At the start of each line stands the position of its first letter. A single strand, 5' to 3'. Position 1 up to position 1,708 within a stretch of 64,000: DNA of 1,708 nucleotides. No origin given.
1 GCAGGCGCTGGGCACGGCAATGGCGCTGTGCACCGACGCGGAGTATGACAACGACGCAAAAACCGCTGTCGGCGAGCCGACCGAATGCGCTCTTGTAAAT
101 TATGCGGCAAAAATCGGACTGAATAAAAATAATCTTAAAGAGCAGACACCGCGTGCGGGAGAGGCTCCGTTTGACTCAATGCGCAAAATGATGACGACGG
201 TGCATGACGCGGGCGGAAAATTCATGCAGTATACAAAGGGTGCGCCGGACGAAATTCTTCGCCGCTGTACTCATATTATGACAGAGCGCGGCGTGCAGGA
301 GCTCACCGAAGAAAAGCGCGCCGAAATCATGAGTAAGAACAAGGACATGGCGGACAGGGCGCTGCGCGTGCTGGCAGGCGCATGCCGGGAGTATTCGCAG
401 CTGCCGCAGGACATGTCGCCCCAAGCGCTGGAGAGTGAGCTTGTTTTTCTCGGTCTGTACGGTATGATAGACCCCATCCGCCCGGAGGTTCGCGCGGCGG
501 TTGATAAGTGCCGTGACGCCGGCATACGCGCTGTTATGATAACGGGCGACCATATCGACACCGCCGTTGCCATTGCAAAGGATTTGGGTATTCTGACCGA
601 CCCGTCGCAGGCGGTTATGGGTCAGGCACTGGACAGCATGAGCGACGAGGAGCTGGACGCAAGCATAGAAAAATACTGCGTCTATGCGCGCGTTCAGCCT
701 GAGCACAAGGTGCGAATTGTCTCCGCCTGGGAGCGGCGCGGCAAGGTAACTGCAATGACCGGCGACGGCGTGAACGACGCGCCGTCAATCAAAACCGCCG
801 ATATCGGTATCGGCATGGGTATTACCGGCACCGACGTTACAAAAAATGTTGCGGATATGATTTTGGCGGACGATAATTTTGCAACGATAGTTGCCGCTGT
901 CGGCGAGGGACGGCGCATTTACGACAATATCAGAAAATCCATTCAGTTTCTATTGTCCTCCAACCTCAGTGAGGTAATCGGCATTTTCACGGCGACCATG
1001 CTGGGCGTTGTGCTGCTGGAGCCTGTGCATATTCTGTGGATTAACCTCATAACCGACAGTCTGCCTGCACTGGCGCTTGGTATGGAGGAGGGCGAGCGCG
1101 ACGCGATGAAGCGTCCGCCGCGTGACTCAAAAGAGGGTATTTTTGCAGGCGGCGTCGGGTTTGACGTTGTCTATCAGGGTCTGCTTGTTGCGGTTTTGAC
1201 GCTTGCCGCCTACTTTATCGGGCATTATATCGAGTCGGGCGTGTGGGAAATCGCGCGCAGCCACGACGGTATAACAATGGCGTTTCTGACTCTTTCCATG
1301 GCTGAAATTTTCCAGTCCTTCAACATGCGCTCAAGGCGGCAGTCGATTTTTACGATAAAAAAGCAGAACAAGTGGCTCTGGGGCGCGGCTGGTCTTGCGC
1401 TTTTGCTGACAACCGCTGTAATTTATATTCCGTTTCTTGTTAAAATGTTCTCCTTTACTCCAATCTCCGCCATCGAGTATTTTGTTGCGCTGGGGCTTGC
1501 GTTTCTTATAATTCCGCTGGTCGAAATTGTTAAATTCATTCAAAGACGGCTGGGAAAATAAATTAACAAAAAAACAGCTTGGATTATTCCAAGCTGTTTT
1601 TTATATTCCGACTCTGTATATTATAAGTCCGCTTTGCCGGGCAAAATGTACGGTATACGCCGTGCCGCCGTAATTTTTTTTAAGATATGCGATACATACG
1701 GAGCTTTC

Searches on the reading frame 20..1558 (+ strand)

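Call 51: search_protein_families(library=pfam, proteins=[window:20-1558:+], max_evalue=0.00001)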
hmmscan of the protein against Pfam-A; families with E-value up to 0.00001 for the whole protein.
window:20-1558:+ (513 aa): 3 families
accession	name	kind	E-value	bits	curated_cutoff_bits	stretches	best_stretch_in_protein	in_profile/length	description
PF00689.26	Cation_ATPase_C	-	7.1e-53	179.4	27.3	1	332-507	3-175/175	Cation transporting ATPase, C-terminus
PF13246.12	Cation_ATPase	-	1.9e-23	82.7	21.7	1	2-86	1-91/91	Cation transport ATPase (P-type)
PF00702.32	Hydrolase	-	3.7e-14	54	26.4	1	139-261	85-191/191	haloacid dehalogenase-like hydrolase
